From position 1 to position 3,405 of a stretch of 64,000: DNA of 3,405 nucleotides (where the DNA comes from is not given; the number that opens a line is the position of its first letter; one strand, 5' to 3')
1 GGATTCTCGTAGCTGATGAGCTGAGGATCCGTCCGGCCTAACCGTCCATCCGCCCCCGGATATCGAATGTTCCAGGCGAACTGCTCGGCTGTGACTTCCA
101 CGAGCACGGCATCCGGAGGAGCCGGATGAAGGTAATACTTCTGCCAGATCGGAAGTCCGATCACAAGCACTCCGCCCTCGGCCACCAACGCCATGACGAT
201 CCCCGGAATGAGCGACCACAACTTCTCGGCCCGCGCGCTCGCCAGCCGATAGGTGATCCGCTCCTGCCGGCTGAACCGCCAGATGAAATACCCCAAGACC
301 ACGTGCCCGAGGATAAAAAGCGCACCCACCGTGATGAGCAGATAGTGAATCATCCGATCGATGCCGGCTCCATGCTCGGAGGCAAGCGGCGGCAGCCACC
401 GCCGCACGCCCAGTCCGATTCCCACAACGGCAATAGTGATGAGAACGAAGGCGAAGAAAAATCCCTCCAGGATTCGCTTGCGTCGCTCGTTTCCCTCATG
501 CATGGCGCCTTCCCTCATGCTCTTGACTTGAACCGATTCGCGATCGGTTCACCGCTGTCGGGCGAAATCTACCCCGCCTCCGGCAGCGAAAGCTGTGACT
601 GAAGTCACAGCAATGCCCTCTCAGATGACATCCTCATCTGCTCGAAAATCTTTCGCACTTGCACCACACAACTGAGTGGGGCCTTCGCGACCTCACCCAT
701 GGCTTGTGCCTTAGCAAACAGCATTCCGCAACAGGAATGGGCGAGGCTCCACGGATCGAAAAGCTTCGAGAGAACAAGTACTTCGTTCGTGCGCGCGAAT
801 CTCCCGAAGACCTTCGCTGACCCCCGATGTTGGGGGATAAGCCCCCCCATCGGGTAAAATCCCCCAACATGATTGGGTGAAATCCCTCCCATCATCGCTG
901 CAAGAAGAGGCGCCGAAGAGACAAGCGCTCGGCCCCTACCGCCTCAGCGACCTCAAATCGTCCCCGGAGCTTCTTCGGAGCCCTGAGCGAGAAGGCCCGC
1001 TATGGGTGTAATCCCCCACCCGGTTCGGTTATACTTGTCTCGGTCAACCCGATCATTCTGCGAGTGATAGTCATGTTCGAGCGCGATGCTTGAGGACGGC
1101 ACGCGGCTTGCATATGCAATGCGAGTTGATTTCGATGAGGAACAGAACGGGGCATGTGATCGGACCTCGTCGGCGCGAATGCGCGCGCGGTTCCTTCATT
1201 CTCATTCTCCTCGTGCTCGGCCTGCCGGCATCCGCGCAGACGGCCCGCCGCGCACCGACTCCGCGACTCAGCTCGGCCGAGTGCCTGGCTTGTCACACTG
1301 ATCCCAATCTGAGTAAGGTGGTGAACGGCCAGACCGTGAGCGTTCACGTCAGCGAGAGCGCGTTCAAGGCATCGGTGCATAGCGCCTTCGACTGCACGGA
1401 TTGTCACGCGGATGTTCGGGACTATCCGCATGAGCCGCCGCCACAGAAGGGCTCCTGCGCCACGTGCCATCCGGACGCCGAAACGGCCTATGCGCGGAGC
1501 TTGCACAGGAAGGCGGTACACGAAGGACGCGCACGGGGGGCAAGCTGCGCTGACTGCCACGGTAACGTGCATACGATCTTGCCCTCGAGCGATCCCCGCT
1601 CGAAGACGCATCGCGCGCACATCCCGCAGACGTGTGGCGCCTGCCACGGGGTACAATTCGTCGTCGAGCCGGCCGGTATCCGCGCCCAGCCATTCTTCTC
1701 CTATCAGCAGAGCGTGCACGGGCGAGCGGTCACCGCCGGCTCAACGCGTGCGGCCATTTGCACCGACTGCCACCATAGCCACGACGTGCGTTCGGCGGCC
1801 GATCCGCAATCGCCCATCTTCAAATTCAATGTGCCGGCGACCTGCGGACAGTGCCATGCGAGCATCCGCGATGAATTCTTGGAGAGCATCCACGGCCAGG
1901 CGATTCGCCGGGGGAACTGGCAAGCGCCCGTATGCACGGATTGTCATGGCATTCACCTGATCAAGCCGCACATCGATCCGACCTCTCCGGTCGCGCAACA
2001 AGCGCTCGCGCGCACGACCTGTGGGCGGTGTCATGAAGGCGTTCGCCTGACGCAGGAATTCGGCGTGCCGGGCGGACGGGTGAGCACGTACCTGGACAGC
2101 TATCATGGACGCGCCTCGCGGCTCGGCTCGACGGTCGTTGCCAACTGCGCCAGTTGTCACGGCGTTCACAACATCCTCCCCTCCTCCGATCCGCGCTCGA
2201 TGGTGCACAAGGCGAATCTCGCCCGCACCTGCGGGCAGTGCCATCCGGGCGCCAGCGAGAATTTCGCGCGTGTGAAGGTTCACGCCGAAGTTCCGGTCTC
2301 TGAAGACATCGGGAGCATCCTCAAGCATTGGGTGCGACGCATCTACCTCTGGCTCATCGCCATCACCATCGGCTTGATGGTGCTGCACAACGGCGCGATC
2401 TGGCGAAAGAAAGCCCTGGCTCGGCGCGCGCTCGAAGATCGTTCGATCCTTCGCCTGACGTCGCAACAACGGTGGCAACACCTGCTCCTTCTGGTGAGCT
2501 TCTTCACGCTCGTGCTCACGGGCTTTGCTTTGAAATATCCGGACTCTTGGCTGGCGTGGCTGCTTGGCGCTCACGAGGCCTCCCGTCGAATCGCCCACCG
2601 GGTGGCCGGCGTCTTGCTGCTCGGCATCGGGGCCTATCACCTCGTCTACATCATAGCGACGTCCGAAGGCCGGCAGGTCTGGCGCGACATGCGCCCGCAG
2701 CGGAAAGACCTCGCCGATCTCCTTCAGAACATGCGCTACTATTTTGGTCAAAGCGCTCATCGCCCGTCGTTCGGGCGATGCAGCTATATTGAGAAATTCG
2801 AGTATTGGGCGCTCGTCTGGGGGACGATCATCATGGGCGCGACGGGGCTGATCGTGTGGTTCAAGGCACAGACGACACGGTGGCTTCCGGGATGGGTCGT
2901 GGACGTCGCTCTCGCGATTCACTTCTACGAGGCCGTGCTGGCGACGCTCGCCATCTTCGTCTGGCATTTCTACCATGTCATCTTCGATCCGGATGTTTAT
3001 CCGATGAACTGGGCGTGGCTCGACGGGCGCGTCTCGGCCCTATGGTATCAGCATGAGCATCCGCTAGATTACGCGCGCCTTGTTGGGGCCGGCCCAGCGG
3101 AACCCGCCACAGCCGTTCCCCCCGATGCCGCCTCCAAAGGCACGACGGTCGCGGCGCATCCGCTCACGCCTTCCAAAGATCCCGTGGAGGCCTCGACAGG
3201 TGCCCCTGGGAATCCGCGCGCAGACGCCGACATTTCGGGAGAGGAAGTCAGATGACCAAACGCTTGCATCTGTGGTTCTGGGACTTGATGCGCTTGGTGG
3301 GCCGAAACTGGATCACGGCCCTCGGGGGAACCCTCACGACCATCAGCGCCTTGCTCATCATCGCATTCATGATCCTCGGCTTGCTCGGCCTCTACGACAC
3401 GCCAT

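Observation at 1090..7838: Complete inner-membrane-to-outer-membrane multiheme electron conduit in a single operon (CbcL-like + ImcH-like + MtrA-type decaheme + MtrB-like porin)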

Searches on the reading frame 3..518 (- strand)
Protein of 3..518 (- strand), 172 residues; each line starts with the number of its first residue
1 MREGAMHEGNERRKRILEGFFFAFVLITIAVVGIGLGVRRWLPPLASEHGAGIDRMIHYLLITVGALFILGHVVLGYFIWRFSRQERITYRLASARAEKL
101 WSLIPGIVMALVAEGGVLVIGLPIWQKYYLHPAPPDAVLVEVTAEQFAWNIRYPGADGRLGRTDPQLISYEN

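Call 44: search_protein_families(library=pfam, proteins=[window:3-518:-], max_evalue=0.00001)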
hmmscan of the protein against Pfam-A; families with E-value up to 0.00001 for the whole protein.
window:3-518:- (172 aa): 1 family
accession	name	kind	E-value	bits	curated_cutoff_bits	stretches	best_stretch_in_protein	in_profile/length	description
PF02790.20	COX2_TM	-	7.3e-06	26.5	22.8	0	43-113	9-82/88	Cytochrome C oxidase subunit II, transmembrane domain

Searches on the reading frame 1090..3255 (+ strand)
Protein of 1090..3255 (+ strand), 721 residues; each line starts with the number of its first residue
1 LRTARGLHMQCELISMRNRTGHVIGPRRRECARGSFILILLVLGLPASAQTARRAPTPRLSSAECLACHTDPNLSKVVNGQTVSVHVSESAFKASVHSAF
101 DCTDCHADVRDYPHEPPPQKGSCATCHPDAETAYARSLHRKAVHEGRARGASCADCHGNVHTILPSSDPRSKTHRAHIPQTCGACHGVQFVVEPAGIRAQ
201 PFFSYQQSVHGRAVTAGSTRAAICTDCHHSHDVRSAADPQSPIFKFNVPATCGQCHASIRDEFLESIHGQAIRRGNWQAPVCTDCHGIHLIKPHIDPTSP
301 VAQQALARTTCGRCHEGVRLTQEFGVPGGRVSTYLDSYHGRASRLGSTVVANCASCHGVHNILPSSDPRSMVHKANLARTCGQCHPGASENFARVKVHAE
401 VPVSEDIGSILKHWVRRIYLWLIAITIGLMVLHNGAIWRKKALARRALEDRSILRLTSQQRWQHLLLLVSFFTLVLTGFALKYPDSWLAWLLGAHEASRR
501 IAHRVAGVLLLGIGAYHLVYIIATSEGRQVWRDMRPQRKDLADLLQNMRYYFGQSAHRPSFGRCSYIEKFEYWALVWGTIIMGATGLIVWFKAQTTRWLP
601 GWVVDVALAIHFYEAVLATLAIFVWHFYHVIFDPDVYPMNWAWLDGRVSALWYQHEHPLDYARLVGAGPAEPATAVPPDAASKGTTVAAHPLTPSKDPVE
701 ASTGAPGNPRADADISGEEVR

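Call 3: search_protein_families(library=pfam, proteins=[window:1090-3255:+], max_evalue=0.01)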
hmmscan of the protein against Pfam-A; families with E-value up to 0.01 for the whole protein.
window:1090-3255:+ (721 aa): 6 families
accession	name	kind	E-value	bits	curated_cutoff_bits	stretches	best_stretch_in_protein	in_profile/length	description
PF14522.11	Cytochrome_C7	-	9.1e-16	57.9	24.8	4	120-186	13-66/67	Cytochrome c7 and related cytochrome c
PF01292.26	Ni_hydr_CYTB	-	6e-12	46.1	30.1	1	458-633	4-165/179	Prokaryotic cytochrome b561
PF14537.11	Cytochrom_c3_2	-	9.2e-11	42.5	25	1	98-186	5-78/79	Cytochrome c3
PF09699.15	Paired_CXXCH_1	-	2.7e-09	37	20.6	1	224-259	9-39/41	Doubled CXXCH motif (Paired_CXXCH_1)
PF02085.21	Cytochrom_CIII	-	3.5e-07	30.9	22.9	1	86-186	17-101/101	Class III cytochrome C family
PF14358.11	DUF4405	-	0.0047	17.9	26.7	1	463-520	2-64/66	Domain of unknown function (DUF4405)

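Call 4: search_protein_families(library=ncbifam, proteins=[window:1090-3255:+], max_evalue=0.01)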
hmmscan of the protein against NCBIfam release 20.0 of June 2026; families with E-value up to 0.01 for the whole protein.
window:1090-3255:+ (721 aa): 6 families
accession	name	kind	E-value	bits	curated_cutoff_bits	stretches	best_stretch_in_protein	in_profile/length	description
TIGR01583.1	formate-DH-gamm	equivalog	3.3e-13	50.1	115.85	1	453-663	2-200/204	formate dehydrogenase subunit gamma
NF007558.0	PRK10179.1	equivalog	1.9e-09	37.5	339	1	451-662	5-202/217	formate dehydrogenase-N subunit gamma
TIGR04257.1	nanowire_3heme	domain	1.5e-07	31.4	40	0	351-389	24-62/75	c(7)-type cytochrome triheme domain-containing protein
NF008659.0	PRK11659.1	equivalog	1.5e-05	24.8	184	0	352-391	137-173/188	cytochrome c nitrite reductase pentaheme subunit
TIGR02125.1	CytB-hydogenase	equivalog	0.00054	19.5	121.5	1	459-628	6-178/212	Ni/Fe-hydrogenase, b-type cytochrome subunit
TIGR03146.1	cyt_nit_nrfB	equivalog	0.0037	17.6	166.6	0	122-160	13-50/145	cytochrome c nitrite reductase pentaheme subunit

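Call 12: find_homologous_proteins(query=window:1090-3255:+, max_evalue=0.001)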
Query window:1090-3255:+ (721 aa): 7998 proteins with E <= 0.001 among 8000 candidates; the best 120 are listed.
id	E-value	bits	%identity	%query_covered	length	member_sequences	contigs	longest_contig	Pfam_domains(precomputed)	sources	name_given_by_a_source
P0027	0.0e+0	1551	93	98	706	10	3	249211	PF09699.16,PF14537.12,PF01292.27,PF02085.22,PF14522.12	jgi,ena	-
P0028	0.0e+0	1356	82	99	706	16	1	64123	PF09699.16,PF14537.12,PF01292.27,PF02085.22,PF14522.12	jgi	jgi:cytochrome b subunit of formate dehydrogenase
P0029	0.0e+0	1277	79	93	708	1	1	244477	PF09699.16,PF14537.12,PF01292.27,PF02085.22,PF14522.12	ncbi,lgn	-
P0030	0.0e+0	1213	75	97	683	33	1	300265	PF09699.16,PF14537.12,PF01292.27,PF14522.12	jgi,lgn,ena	-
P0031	0.0e+0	1025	67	88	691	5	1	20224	PF09699.16,PF14537.12,PF01292.27,PF14522.12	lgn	-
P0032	0.0e+0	1021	69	83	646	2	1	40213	PF09699.16,PF14537.12,PF01292.27,PF14522.12,PF22113.2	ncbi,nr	ncbi:MAG TPA: cytochrome b/b6 domain-containing protein [Blastocatellia bacterium]|nr:cytochrome b/b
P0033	0.0e+0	1016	67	84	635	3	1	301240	PF09699.16,PF14537.12,PF01292.27,PF14522.12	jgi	jgi:formate dehydrogenase gamma subunit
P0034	0.0e+0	1014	66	90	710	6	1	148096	PF09699.16,PF14537.12,PF01292.27,PF14522.12,PF22113.2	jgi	-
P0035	6.7e-297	1005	63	91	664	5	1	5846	PF14358.12,PF09699.16,PF14537.12,PF01292.27,PF14522.12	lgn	-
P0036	1.4e-294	997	64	88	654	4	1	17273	PF09699.16,PF14537.12,PF22678.2,PF01292.27,PF02085.22,PF14522.12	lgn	-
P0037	5.6e-293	992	66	87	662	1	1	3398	PF14358.12,PF09699.16,PF14537.12,PF01292.27,PF02085.22,PF14522.12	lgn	-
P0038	3.3e-292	990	68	82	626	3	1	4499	PF09699.16,PF14537.12,PF01292.27,PF02085.22,PF14522.12,PF22113.2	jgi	jgi:cytochrome b subunit of formate dehydrogenase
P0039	2.1e-290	984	63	88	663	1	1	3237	PF14358.12,PF09699.16,PF14537.12,PF22678.2,PF01292.27,PF03264.20,PF02085.22,PF14522.12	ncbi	-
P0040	1.7e-289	981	65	85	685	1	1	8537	PF09699.16,PF14537.12,PF01292.27,PF14522.12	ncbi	-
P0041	1.4e-287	974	63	87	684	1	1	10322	PF09699.16,PF14537.12,PF22678.2,PF01292.27,PF02085.22,PF14522.12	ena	-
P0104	2.4e-263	894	57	87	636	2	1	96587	PF09699.16,PF14537.12,PF01292.27,PF14522.12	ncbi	ncbi:MAG: cytochrome b/b6 domain-containing protein [Terriglobales bacterium]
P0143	1.7e-260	885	58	89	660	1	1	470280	PF14358.12,PF09699.16,PF14537.12,PF22678.2,PF01292.27,PF03264.20,PF00684.26,PF14522.12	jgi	jgi:cytochrome b subunit of formate dehydrogenase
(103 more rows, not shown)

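Call 17: find_encoding_contigs(protein=P0143, flank=8000, max_places=2)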
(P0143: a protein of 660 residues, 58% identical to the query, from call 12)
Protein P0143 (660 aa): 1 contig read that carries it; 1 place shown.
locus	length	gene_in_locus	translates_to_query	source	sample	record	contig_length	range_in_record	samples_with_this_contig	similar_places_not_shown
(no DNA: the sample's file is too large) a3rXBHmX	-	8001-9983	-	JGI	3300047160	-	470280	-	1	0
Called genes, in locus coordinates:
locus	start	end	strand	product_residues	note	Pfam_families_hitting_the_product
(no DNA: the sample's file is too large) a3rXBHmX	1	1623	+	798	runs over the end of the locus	PF13517:FG-GAP_3, PF00036:EF-hand_1 (faint), PF00404:Dockerin_1 (faint), PF13517:FG-GAP_3, PF01839:FG-GAP (weak), PF13517:FG-GAP_3 (weak), PF01839:FG-GAP (weak), PF13517:FG-GAP_3, +1 more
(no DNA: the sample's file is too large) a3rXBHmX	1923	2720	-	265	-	PF03544:TonB_C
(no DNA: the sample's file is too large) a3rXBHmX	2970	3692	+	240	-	PF00027:cNMP_binding, PF13545:HTH_Crp_2, PF00325:Crp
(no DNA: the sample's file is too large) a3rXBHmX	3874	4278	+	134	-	PF00027:cNMP_binding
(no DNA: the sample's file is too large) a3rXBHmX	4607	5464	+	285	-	PF13435:Cytochrome_C554 (faint), PF14522:Cytochrome_C7 (faint), PF22678:Cytochrom_c_NrfB-like (weak), PF09699:Paired_CXXCH_1, PF14537:Cytochrom_c3_2 (weak), PF09699:Paired_CXXCH_1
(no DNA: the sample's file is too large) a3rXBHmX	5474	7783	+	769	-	-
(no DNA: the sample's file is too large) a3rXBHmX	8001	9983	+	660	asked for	PF00684:DnaJ_CXXCXGXG (faint), PF03264:Cytochrom_NNT (faint), PF09699:Paired_CXXCH_1 (faint), PF14522:Cytochrome_C7 (faint), PF14537:Cytochrom_c3_2 (faint), PF22678:Cytochrom_c_NrfB-like (faint), PF01292:Ni_hydr_CYTB, PF14358:DUF4405 (weak)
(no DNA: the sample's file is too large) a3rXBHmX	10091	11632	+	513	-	PF03264:Cytochrom_NNT, PF14522:Cytochrome_C7 (faint), PF14537:Cytochrom_c3_2 (faint)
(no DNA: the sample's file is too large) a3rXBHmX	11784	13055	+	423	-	PF13353:Fer4_12 (weak), PF04055:Radical_SAM, PF13186:SPASM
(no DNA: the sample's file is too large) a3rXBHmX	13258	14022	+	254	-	PF14256:YwiC (weak)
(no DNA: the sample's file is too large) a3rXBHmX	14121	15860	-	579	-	PF04185:Phosphoesterase, PF17957:Big_7 (weak)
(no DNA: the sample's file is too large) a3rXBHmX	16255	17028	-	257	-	PF07589:PEP_exosort_dom (faint)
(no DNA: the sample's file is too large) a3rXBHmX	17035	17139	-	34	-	-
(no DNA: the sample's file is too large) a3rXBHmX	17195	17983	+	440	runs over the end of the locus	PF05977:MFS_3, PF07690:MFS_1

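Call 18: find_encoding_contigs(protein=P0104, flank=8000, max_places=2)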
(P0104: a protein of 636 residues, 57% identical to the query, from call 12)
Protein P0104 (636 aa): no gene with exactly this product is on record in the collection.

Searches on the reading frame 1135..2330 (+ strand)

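Call 76: search_solved_structures(query=window:1135-2330:+, max_evalue=1, show_alignments=0)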
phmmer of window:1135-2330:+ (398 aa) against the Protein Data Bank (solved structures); distinct sequences matched with E-value up to 1: 4.
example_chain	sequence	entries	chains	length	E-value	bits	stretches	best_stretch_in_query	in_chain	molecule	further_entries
2ewk_A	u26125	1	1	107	0.035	16.3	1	76-143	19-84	Cytochrome c3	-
5ze8_A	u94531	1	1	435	0.039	16.1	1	19-143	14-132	cytochrome c552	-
7ubj_A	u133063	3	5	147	0.31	13.2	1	132-182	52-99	Antitermination protein Q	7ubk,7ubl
8k9e_A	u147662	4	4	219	0.45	12.7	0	84-123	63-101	Cytochrome c7-like domain-containing protein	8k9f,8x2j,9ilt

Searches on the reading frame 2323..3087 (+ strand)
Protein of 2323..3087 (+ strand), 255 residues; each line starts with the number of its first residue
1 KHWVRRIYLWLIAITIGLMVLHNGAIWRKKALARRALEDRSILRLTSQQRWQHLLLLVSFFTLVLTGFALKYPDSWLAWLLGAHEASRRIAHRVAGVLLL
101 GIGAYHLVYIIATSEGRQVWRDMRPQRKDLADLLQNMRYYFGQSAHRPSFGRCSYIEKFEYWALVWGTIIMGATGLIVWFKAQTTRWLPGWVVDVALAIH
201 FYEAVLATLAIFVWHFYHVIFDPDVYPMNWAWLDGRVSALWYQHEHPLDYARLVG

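Call 38: search_solved_structures(query=window:2323-3087:+, max_evalue=1, show_alignments=3)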
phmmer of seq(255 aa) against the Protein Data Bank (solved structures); distinct sequences matched with E-value up to 1: 2.
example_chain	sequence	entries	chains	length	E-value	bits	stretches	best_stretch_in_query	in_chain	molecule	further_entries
1kqf_C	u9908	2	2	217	1.4e-07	34.8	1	41-251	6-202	FORMATE DEHYDROGENASE, NITRATE-INDUCIBLE, CYTOCHROME B556(FDN) SUBUNIT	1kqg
7pkt_B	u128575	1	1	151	0.92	12.5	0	21-71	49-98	bL35m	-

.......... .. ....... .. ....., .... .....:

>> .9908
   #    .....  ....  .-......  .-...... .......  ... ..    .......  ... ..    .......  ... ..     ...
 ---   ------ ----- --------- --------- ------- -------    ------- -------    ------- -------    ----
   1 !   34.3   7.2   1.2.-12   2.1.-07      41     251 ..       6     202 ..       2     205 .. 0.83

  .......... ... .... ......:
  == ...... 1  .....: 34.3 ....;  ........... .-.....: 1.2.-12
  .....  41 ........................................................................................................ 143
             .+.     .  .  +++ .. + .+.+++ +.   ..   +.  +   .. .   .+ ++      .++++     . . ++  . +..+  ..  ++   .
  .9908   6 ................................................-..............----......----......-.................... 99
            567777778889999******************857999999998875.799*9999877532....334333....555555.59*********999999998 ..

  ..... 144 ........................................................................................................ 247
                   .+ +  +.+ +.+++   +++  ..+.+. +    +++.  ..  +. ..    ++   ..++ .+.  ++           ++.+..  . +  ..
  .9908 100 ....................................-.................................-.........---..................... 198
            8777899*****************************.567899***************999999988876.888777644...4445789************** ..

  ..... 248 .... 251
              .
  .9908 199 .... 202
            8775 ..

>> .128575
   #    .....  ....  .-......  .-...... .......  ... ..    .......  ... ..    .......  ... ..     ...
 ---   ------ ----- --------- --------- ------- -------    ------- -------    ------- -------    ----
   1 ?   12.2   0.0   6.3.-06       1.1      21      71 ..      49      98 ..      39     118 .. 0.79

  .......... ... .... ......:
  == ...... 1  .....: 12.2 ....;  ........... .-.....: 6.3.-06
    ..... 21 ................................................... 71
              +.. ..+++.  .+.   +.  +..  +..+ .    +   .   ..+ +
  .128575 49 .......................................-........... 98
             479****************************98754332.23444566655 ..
